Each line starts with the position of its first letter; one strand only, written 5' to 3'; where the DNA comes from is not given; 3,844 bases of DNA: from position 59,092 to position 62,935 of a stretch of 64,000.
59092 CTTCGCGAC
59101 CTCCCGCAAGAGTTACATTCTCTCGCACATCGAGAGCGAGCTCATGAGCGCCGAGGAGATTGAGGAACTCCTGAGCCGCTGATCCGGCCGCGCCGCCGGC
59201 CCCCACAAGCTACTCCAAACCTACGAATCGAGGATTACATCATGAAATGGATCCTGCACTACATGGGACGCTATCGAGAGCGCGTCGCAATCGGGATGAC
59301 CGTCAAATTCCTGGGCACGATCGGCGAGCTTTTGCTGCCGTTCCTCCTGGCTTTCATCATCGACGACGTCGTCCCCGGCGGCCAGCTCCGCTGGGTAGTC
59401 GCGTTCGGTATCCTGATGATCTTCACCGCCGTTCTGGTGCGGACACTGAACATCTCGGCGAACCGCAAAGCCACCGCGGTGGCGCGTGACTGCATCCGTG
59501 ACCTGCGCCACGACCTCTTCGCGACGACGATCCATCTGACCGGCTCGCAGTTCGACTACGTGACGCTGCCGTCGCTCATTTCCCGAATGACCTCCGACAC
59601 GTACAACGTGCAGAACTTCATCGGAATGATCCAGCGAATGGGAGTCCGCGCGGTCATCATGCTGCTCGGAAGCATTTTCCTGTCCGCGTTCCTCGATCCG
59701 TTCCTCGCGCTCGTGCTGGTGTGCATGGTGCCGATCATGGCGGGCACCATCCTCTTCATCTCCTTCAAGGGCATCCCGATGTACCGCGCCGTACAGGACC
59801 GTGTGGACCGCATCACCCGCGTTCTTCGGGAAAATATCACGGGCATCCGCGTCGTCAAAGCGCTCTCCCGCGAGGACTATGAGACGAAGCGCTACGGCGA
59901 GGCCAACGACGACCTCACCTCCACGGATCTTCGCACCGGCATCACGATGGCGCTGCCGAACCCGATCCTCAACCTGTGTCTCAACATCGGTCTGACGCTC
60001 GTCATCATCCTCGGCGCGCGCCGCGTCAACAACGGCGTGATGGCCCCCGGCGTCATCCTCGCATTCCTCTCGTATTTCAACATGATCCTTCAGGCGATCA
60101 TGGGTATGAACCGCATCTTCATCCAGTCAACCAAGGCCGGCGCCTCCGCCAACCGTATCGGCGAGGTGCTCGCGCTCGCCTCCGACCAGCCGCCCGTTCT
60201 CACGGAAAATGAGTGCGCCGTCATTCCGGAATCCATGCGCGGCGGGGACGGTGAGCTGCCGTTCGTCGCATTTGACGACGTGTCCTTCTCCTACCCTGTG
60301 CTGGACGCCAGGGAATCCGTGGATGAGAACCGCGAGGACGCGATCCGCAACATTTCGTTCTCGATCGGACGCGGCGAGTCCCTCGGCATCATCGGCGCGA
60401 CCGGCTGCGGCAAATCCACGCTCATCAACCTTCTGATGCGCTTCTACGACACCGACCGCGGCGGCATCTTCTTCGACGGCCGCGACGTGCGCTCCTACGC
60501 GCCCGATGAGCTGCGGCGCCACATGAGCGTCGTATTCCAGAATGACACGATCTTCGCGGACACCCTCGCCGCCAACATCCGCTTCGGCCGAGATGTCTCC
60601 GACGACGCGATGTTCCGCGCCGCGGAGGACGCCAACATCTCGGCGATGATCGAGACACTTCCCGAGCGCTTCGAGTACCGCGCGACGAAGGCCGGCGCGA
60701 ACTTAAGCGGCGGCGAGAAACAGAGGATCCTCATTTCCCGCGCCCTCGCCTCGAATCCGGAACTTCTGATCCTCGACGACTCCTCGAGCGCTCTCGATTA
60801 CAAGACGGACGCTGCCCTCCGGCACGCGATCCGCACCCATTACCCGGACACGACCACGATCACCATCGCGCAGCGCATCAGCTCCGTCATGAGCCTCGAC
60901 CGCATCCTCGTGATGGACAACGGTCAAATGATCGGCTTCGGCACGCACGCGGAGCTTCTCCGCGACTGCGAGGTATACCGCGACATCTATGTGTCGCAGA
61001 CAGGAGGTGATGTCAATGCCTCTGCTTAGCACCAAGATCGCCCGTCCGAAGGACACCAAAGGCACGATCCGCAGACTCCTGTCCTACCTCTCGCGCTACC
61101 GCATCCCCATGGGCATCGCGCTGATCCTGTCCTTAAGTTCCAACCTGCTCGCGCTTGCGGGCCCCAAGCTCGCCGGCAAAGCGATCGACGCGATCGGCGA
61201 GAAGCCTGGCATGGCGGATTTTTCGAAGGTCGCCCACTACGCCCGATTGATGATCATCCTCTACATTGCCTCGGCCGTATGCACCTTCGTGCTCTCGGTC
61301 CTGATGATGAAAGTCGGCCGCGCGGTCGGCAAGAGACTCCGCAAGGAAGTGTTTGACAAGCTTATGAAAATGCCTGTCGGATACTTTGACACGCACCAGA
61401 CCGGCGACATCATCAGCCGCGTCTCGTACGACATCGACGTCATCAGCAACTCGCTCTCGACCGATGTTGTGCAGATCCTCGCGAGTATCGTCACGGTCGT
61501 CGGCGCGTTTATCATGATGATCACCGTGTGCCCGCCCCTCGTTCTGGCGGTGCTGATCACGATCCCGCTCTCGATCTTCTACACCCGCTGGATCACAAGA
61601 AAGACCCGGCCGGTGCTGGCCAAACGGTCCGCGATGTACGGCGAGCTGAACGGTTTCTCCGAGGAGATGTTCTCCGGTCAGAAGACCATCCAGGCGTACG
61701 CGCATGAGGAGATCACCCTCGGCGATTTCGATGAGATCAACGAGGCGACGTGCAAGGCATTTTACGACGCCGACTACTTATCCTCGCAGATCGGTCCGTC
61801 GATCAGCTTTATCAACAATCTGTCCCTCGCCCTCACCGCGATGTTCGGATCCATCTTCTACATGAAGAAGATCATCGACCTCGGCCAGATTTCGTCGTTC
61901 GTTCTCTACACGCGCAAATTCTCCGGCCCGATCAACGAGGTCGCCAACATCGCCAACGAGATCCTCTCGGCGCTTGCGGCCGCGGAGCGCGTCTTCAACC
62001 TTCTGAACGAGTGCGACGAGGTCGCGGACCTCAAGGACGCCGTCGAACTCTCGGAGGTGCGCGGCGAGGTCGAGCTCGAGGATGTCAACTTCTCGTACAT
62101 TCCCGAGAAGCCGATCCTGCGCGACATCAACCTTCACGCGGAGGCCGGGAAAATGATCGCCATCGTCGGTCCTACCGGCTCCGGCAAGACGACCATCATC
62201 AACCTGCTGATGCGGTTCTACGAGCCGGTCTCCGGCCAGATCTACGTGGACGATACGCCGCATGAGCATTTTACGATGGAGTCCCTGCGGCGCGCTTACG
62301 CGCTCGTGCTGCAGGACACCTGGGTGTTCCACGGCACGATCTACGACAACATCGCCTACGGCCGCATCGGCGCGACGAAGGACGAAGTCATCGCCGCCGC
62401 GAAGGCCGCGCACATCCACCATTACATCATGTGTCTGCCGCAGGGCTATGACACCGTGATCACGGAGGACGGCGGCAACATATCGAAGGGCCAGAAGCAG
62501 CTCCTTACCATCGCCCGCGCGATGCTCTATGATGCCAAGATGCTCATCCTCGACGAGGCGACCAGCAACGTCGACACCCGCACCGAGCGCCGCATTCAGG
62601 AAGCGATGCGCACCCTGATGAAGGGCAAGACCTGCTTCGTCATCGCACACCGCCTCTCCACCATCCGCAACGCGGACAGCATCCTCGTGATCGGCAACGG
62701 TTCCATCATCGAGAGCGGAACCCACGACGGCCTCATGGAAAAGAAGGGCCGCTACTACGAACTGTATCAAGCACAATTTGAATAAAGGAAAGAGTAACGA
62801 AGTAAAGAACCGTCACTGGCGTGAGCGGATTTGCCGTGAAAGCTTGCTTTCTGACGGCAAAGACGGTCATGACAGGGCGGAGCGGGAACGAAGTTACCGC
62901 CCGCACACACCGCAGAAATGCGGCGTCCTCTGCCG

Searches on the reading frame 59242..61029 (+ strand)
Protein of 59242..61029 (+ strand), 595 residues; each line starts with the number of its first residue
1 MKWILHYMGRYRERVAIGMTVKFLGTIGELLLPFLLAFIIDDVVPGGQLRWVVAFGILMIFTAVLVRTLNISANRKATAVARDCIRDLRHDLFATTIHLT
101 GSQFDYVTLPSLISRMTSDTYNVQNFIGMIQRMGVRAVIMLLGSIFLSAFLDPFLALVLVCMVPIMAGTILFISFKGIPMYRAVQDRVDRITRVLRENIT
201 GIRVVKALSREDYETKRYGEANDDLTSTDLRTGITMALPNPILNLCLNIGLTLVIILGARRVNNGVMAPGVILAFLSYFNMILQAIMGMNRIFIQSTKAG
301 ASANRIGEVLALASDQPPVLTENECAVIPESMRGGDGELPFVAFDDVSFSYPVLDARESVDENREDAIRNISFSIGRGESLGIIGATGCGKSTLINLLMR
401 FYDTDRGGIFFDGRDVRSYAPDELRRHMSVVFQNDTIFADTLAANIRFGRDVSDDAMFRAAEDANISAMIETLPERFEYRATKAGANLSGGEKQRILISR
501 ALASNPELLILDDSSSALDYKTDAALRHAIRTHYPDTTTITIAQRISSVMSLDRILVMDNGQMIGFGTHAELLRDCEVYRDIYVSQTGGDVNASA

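Call 59: search_protein_families(library=pfam, proteins=[window:59242-61029:+], max_evalue=0.001)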
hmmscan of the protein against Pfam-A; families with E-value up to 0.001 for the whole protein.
window:59242-61029:+ (595 aa): 4 families
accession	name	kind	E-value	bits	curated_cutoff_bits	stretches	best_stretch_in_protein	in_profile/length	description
PF00664.28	ABC_membrane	-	1.3e-41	143.6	28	1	16-285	2-273/274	ABC transporter transmembrane region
PF00005.33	ABC_tran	-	7.7e-30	104.7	25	1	369-514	2-135/137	ABC transporter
PF13191.12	AAA_16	-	3.9e-05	24.6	32.6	1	374-528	20-154/167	AAA ATPase domain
PF09818.15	ABC_ATPase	-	0.00018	21.1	23.2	0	459-560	130-231/283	P-loop domain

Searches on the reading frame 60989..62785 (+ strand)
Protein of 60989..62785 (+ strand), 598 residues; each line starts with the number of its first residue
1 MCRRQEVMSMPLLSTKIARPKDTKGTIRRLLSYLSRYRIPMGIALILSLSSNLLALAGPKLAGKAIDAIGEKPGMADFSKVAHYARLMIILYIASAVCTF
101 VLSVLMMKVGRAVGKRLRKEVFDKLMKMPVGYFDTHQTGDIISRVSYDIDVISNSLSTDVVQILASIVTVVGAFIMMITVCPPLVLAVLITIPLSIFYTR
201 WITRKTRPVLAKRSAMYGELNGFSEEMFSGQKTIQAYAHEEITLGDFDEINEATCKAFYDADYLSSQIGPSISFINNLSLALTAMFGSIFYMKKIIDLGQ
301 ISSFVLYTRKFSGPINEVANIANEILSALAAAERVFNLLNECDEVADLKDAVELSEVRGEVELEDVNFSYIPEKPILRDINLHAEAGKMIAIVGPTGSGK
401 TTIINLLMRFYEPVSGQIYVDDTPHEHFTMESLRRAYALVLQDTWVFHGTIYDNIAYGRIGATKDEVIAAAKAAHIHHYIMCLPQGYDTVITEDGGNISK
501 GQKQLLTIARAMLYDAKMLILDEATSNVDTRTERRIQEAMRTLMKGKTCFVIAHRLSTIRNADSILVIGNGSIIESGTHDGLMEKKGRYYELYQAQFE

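Call 59: search_protein_families(library=pfam, proteins=[window:60989-62785:+], max_evalue=0.001)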
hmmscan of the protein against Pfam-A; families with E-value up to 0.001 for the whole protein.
window:60989-62785:+ (598 aa): 6 families
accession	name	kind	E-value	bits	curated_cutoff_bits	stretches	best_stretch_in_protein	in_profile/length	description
PF00664.28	ABC_membrane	-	7.2e-55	187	28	1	42-314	2-273/274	ABC transporter transmembrane region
PF00005.33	ABC_tran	-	2.2e-28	100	25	1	377-526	1-137/137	ABC transporter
PF02463.25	SMC_N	-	3.4e-07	30.4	40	1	497-567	136-210/220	RecF/RecN/SMC N terminal domain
PF13401.12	AAA_22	-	1.7e-05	25.6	27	1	387-442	5-59/130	AAA domain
PF13476.12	AAA_23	-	0.00042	21.4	27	1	380-407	15-39/201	AAA domain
PF13304.12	AAA_21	-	0.001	19.7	27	0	390-432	2-46/304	AAA domain, putative AbiEii toxin, Type IV TA system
